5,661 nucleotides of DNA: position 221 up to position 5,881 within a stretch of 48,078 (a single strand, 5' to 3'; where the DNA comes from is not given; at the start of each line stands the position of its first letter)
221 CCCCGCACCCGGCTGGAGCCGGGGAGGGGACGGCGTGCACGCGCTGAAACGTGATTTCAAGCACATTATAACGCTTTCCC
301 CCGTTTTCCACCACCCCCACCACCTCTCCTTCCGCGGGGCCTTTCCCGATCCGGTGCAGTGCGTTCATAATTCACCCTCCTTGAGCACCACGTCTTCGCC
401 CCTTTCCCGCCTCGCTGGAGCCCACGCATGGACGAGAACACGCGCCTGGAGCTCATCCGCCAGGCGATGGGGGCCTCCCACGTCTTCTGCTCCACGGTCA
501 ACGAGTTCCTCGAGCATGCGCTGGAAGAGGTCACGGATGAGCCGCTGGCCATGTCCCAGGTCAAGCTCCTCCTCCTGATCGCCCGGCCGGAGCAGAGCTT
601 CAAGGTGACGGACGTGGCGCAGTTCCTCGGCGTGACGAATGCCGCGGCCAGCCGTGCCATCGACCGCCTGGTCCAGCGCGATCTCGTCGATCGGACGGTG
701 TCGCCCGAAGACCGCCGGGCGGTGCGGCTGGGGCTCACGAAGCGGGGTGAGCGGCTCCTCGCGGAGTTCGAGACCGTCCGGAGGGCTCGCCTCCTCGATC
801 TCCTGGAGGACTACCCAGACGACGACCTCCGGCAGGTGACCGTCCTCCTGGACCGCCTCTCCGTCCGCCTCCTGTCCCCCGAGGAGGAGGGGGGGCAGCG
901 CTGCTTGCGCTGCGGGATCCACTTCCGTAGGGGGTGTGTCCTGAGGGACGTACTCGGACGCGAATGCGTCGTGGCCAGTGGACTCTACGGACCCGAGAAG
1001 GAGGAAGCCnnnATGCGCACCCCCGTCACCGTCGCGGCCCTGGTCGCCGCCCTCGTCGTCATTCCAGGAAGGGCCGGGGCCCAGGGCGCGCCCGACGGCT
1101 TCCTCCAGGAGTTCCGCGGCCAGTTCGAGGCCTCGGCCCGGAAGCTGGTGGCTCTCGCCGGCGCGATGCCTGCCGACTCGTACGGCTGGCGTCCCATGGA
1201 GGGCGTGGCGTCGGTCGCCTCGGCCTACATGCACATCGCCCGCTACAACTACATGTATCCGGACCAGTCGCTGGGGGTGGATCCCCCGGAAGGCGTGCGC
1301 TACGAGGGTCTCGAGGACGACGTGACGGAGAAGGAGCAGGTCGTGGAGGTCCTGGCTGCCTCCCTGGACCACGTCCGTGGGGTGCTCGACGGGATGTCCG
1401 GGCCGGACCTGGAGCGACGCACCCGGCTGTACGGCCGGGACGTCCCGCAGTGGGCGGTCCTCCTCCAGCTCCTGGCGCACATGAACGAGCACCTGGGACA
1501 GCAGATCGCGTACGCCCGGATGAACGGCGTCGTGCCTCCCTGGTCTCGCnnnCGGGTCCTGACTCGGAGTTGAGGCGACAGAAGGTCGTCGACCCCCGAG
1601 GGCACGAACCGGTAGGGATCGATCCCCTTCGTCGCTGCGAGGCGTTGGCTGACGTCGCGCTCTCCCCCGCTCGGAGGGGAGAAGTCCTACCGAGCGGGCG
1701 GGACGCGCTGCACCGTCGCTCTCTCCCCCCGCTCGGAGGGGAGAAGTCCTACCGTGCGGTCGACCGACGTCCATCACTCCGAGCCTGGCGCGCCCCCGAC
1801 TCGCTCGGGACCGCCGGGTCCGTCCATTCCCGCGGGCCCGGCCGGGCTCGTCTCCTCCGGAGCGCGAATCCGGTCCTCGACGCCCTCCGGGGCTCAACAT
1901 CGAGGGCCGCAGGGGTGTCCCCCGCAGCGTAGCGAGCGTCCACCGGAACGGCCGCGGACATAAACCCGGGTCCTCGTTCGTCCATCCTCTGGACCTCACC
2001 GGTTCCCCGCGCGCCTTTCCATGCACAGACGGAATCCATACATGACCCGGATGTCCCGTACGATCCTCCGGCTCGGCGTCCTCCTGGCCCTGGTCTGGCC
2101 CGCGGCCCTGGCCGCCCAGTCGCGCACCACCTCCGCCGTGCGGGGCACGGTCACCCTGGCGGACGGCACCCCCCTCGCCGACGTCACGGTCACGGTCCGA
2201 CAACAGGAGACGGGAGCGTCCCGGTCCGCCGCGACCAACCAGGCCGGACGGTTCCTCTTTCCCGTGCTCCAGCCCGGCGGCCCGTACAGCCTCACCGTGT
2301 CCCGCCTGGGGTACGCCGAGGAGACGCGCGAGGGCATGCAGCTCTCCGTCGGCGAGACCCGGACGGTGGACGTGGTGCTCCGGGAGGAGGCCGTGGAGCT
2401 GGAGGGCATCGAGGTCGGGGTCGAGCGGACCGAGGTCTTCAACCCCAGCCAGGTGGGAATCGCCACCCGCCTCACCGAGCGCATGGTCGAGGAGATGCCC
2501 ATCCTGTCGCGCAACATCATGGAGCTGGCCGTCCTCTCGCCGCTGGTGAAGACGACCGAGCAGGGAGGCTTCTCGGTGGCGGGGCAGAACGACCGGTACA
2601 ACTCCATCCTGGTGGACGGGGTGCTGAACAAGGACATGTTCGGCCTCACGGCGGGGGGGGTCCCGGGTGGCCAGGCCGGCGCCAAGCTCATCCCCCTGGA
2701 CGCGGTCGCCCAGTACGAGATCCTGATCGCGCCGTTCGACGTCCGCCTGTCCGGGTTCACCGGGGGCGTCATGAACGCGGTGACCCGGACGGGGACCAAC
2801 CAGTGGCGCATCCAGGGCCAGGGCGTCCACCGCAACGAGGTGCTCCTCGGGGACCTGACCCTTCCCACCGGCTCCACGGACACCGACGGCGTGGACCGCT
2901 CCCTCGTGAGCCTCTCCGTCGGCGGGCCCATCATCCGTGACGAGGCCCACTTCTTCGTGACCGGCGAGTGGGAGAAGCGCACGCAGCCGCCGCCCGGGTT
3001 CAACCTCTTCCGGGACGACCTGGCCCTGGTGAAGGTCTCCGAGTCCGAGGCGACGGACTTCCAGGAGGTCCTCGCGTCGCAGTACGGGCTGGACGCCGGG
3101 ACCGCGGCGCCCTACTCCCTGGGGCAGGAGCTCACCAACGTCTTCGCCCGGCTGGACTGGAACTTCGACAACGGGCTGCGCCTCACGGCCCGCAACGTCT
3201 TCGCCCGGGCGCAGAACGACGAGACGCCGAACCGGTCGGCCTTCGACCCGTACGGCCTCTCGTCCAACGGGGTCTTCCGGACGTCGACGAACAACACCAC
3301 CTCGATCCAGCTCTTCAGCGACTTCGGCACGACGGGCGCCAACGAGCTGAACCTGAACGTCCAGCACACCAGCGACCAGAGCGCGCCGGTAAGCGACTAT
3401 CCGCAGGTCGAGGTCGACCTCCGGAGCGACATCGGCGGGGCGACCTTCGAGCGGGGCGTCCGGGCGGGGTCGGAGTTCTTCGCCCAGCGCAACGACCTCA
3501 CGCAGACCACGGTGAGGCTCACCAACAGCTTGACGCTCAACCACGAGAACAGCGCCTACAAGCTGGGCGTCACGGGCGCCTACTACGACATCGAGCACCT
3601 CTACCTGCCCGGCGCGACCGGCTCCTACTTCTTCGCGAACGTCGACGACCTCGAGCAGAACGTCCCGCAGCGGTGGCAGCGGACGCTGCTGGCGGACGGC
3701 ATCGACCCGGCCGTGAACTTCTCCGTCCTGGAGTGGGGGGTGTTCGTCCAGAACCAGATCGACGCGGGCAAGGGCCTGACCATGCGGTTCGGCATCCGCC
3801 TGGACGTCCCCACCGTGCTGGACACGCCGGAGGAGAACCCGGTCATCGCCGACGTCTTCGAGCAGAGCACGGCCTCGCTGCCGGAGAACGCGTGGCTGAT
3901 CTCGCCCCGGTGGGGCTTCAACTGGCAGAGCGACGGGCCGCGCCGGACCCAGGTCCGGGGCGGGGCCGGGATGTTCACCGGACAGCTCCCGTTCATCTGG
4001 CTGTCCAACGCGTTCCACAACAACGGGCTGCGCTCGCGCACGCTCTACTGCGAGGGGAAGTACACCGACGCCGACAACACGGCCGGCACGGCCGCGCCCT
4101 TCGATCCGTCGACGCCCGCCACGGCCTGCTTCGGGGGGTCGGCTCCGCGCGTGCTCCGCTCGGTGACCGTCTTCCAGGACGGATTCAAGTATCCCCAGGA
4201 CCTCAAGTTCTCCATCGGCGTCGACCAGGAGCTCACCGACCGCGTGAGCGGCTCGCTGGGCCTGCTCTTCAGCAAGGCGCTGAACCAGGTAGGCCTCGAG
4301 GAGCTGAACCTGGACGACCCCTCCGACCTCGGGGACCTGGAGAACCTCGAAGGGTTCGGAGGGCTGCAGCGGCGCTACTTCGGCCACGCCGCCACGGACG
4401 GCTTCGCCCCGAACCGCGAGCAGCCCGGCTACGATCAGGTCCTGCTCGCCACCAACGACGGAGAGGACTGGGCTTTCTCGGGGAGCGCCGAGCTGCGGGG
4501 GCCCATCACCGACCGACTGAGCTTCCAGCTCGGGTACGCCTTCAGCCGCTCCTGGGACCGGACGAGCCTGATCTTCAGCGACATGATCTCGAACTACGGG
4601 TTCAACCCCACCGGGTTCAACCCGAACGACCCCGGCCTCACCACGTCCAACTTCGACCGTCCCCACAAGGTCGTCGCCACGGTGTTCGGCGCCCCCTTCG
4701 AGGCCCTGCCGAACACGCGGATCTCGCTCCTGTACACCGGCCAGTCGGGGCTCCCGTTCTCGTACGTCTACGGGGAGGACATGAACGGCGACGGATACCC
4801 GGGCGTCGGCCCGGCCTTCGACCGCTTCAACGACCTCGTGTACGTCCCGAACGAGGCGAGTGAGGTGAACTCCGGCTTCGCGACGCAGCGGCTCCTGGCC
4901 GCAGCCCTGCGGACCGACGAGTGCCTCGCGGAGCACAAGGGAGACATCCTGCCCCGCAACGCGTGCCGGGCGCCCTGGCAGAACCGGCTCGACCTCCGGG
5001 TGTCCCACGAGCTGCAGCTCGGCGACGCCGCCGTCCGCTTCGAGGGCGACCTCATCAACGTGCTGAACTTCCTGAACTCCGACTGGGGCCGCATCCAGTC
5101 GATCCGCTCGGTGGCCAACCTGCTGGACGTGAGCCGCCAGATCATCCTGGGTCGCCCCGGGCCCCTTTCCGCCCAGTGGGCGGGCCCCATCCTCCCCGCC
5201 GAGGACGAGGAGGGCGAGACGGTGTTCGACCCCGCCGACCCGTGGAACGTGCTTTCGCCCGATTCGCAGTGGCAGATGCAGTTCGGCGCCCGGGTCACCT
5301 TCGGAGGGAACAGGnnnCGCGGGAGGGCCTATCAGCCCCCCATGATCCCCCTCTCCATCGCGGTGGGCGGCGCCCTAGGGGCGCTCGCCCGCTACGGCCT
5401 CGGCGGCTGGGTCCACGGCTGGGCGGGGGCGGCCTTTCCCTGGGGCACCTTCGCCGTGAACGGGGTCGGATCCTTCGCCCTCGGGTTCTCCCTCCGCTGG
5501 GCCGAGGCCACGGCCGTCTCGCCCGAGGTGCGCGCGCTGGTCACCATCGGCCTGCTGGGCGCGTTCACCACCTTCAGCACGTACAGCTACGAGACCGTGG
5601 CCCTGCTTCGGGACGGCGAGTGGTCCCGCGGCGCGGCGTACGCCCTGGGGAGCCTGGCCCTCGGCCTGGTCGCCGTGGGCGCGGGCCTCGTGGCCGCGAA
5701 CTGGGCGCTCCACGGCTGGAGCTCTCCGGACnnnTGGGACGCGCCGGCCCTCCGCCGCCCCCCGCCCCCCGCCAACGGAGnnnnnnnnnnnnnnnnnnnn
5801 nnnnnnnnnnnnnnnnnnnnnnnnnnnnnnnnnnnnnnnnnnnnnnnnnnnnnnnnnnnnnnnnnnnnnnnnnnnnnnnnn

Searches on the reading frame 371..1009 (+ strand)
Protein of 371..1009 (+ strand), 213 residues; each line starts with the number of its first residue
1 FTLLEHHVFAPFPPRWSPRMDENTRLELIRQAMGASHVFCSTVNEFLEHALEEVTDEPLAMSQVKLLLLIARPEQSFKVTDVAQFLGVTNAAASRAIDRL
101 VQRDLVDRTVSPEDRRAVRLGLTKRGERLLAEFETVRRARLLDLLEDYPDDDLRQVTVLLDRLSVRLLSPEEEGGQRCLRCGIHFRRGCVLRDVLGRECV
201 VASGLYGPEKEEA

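Call 92: search_protein_families(library=pfam, proteins=[window:371-1009:+], max_evalue=0.0001)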
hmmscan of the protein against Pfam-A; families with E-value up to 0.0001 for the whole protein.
window:371-1009:+ (213 aa): 3 families
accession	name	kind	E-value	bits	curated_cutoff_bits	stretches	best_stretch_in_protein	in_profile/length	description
PF12802.13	MarR_2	-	1.6e-11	44.6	27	1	66-117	10-61/61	MarR family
PF01047.28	MarR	-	1.8e-11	44.2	24.6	1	61-118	3-59/59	MarR family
PF13463.12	HTH_27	-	1.8e-07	31.8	22.2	1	62-126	4-68/68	Winged helix DNA-binding domain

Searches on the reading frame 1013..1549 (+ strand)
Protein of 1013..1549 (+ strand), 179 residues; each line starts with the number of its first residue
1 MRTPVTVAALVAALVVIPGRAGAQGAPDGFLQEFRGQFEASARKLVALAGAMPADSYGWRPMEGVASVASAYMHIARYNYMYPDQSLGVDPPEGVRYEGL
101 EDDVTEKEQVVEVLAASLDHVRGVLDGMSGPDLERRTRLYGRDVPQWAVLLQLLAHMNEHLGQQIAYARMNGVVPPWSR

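Call 92: search_protein_families(library=pfam, proteins=[window:1013-1549:+], max_evalue=0.0001)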
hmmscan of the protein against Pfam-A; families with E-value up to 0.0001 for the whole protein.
window:1013-1549:+ (179 aa): 2 families
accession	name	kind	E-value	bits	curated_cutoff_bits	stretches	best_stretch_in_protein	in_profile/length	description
PF12867.12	DinB_2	-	6.1e-13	49.8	24.8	1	37-163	1-123/128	DinB superfamily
PF05163.17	DinB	-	1.3e-07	32.2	23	1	37-177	11-151/165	DinB family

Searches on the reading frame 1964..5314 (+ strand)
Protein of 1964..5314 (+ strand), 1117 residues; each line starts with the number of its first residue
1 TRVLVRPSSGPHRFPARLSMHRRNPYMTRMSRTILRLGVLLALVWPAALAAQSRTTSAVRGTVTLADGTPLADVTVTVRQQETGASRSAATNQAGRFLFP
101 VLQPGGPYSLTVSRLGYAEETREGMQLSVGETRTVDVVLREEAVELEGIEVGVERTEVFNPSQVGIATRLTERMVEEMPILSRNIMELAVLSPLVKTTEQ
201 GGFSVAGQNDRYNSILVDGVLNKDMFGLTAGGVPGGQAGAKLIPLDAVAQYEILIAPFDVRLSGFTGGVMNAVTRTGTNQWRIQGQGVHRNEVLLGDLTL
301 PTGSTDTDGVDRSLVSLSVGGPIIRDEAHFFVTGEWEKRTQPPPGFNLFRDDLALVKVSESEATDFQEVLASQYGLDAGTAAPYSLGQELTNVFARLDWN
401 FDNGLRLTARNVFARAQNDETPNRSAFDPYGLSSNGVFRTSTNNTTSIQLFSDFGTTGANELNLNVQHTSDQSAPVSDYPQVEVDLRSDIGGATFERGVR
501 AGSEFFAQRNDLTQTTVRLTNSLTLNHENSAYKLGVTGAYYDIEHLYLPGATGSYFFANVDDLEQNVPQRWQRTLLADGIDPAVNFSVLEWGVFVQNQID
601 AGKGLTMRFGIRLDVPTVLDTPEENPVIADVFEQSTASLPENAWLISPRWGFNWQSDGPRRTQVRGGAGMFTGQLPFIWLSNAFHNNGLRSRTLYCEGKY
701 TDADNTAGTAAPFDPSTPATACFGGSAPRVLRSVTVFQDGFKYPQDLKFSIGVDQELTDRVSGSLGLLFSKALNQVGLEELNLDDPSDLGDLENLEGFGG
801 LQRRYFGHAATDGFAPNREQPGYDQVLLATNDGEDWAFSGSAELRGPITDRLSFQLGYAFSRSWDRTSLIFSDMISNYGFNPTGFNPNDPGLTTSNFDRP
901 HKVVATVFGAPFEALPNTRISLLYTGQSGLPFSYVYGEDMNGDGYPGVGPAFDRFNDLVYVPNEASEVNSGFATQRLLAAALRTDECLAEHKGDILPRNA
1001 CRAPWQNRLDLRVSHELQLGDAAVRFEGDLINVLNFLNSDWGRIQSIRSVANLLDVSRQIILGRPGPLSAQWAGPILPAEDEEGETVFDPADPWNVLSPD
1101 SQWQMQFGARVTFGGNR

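Call 92: search_protein_families(library=pfam, proteins=[window:1964-5314:+], max_evalue=0.0001)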
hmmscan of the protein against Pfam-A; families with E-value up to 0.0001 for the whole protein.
window:1964-5314:+ (1117 aa): 3 families
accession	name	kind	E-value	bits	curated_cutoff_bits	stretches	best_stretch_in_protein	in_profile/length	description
PF25183.1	OMP_b-brl_4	-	2.4e-39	135.9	30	1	390-1038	154-810/838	Outer membrane beta barrel domain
PF13620.12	CarboxypepD_reg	-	3.4e-21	75.8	32.3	1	59-140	2-82/82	Carboxypeptidase regulatory-like domain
PF13715.12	CarbopepD_reg_2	-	4.7e-09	36.6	32.2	1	59-149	1-86/88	CarboxypepD_reg-like domain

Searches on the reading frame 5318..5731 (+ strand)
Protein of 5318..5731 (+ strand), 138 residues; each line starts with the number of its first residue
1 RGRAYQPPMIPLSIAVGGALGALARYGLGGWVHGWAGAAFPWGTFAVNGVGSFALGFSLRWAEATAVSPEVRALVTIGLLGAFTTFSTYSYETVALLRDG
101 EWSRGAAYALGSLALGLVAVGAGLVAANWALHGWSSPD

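Call 92: search_protein_families(library=pfam, proteins=[window:5318-5731:+], max_evalue=0.0001)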
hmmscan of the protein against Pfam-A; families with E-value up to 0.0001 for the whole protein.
window:5318-5731:+ (138 aa): 1 family
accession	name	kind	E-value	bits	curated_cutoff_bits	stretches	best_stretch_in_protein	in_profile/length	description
PF02537.21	CRCB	-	1.3e-28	99.8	32.9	1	13-124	2-103/103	CrcB-like protein, Camphor Resistance (CrcB)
